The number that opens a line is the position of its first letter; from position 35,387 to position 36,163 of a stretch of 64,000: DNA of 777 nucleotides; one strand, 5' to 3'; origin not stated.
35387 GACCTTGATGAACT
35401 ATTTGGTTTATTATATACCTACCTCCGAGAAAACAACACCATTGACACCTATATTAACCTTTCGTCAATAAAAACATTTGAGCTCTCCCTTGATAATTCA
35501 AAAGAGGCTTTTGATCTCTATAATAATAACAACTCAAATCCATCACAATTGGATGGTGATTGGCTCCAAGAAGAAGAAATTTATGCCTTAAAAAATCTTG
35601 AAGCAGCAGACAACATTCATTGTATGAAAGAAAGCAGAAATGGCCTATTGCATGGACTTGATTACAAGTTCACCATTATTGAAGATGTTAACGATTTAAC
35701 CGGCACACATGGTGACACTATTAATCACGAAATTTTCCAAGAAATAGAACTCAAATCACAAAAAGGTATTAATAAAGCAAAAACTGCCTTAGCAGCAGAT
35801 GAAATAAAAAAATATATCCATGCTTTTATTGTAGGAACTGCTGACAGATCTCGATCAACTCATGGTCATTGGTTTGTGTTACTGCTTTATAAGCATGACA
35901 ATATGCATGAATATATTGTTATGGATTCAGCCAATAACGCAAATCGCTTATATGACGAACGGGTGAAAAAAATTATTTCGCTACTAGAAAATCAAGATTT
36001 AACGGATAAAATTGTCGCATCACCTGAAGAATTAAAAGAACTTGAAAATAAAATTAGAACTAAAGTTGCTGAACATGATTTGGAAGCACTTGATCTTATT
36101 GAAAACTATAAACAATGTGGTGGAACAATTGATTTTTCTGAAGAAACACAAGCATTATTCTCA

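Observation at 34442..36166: Secreted 574-aa protein with C-terminal His-Asp-Cys in CE-clan (Ulp1/deSUMOylase-deubiquitinase-like) order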

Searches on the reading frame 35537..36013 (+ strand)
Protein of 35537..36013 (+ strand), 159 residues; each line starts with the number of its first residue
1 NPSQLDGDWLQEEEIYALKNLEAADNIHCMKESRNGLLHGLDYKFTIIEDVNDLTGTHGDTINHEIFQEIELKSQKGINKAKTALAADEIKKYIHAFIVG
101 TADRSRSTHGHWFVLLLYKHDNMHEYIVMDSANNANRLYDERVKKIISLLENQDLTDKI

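Call 79: search_solved_structures(query=A5, max_evalue=10, show_alignments=5)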
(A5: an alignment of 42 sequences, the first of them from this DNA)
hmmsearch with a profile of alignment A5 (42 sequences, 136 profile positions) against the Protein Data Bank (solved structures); distinct sequences matched with E-value up to 10: 12.
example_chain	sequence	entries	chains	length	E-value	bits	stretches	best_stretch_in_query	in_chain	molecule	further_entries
5ham_A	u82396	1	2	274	2.7e-05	27.6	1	15-127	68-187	RickCE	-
7fiu_A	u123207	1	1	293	0.0003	24.2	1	52-118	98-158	ULP_PROTEASE domain-containing protein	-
6gzu_A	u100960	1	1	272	0.092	16.2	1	65-129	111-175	Conserved membrane protein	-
2bkq_A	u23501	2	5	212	0.13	15.7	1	39-122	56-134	SENTRIN-SPECIFIC PROTEASE 8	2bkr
1xt9_A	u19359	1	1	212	0.21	15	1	26-122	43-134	Sentrin-specific protease 8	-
2xre_A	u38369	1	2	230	0.43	14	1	73-135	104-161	SENTRIN-SPECIFIC PROTEASE 1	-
2iy0_A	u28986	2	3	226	0.43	14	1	73-135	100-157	SENTRIN-SPECIFIC PROTEASE 1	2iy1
2iyc_A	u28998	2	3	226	0.44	14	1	73-135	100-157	SENTRIN-SPECIFIC PROTEASE 1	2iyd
2ckg_A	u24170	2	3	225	0.48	13.8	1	73-135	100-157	SENTRIN-SPECIFIC PROTEASE 1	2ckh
6nnq_A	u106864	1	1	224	0.49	13.8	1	73-135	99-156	Sentrin-specific protease 1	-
2xph_A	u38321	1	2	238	0.49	13.8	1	82-135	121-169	SENTRIN-SPECIFIC PROTEASE 1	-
2g4d_A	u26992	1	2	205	0.69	13.3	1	85-135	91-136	SENP1 protein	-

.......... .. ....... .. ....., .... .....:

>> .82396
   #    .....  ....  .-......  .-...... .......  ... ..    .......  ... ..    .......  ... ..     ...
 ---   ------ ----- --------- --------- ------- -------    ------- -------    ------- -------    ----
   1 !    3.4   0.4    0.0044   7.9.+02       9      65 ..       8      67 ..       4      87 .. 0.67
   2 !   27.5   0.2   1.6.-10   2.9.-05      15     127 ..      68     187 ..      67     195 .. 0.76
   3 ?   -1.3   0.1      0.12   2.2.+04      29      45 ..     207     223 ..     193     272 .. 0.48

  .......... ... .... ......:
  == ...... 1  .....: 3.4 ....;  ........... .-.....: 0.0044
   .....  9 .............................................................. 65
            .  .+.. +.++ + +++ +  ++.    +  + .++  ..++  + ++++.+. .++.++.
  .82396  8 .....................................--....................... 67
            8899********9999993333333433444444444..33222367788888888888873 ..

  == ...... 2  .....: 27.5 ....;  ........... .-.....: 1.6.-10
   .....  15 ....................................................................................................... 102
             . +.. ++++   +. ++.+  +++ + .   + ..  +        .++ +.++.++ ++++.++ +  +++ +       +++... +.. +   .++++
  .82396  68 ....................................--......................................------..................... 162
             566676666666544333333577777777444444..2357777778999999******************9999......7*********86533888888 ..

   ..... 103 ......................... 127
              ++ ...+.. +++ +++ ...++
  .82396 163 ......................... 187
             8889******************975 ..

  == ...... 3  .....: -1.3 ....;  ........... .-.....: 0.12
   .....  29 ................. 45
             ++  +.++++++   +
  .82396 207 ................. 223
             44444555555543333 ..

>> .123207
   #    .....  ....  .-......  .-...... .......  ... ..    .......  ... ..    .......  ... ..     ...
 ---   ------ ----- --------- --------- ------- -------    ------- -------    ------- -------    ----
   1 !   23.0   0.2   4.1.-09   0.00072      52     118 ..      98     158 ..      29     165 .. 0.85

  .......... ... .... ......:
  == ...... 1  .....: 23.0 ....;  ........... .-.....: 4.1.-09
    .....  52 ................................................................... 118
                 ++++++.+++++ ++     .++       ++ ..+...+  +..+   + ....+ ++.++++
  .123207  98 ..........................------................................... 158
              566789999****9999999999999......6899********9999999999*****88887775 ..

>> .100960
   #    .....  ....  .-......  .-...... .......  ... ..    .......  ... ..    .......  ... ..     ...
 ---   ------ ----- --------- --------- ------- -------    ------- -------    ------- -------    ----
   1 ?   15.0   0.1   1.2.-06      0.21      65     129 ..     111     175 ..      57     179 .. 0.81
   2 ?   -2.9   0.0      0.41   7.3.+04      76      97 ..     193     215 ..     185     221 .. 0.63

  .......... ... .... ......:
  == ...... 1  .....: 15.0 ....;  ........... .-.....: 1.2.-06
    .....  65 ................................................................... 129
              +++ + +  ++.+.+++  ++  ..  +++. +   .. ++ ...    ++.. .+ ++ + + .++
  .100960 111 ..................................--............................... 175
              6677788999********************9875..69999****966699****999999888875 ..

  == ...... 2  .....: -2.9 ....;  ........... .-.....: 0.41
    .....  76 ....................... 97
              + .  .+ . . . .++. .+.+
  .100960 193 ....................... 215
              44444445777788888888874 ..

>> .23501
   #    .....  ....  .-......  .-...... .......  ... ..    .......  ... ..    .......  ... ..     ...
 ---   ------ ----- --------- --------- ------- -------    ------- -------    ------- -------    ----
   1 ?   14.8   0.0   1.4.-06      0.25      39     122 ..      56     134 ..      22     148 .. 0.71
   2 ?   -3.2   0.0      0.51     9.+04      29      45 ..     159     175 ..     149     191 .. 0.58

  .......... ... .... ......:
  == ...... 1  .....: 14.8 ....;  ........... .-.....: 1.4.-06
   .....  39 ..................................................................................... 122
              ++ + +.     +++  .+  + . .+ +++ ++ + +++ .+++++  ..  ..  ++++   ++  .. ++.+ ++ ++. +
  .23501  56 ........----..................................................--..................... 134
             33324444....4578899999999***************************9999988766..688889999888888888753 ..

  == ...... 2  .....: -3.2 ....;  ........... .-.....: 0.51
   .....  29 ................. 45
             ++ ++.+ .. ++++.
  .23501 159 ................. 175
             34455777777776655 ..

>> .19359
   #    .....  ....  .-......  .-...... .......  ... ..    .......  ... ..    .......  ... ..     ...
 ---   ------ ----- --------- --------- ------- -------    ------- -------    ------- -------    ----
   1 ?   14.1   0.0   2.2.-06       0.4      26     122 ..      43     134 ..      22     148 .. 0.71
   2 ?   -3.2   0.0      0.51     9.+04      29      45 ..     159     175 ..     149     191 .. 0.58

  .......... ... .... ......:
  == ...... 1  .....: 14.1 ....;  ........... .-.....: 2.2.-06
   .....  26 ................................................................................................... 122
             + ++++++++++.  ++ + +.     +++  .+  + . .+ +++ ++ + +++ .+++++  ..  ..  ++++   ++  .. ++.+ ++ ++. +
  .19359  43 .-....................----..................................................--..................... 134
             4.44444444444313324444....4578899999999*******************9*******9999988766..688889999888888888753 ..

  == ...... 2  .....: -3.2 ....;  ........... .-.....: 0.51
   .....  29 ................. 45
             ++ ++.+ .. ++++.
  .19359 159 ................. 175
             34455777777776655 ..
